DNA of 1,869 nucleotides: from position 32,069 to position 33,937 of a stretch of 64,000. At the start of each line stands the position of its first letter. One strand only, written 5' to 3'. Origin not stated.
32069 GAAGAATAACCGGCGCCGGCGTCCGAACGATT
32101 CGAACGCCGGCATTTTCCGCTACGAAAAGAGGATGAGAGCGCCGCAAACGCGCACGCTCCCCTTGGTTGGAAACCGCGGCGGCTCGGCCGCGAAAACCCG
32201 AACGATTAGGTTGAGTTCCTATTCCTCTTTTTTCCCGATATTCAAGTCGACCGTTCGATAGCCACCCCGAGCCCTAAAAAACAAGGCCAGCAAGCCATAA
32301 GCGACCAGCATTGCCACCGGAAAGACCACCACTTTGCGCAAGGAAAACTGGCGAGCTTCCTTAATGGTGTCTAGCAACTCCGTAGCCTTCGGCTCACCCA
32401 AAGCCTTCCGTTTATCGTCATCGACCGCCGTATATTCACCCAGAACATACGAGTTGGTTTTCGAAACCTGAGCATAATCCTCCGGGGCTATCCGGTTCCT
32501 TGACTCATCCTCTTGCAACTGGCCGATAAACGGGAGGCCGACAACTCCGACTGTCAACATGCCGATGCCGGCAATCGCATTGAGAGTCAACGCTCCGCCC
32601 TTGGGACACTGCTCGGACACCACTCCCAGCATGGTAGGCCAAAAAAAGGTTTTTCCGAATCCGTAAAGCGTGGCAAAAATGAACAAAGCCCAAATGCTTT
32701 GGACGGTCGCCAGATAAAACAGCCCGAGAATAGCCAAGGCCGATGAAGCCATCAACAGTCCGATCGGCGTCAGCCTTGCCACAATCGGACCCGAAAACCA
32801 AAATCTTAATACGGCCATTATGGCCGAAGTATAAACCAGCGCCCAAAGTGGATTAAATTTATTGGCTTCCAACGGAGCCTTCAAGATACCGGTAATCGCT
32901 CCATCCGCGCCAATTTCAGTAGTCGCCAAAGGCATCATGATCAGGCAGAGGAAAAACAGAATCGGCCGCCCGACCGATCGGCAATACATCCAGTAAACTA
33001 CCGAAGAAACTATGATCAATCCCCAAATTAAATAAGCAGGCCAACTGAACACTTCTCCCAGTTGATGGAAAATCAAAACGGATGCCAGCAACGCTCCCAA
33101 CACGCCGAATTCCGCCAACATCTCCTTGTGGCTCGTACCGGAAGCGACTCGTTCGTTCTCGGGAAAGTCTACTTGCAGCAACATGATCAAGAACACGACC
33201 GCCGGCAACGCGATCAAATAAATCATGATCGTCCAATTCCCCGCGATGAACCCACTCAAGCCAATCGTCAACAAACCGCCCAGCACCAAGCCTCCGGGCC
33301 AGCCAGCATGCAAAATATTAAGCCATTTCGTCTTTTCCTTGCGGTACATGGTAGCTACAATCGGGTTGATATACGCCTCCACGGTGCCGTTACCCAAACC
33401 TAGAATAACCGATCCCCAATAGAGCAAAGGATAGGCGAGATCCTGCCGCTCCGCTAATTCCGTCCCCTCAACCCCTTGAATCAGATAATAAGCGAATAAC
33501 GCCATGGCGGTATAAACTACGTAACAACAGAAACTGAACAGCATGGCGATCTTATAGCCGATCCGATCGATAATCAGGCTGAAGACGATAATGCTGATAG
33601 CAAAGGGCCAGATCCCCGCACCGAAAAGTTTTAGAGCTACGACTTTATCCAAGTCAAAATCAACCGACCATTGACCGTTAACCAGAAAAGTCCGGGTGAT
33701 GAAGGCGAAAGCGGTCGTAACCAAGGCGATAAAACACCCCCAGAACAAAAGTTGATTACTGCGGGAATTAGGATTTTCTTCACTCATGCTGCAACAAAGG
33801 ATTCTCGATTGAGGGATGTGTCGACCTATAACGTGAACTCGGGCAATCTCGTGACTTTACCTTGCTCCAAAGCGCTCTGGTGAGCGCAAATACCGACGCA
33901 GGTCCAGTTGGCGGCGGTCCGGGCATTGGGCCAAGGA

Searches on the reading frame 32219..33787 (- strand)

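Call 86: search_protein_families(library=pfam, proteins=[window:32219-33787:-], max_evalue=0.00001)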
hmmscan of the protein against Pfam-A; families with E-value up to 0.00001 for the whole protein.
window:32219-33787:- (522 aa): 1 family
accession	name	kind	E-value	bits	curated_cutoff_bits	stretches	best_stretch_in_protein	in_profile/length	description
PF07690.21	MFS_1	-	5.9e-14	52.2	33.4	1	19-287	3-227/347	Major Facilitator Superfamily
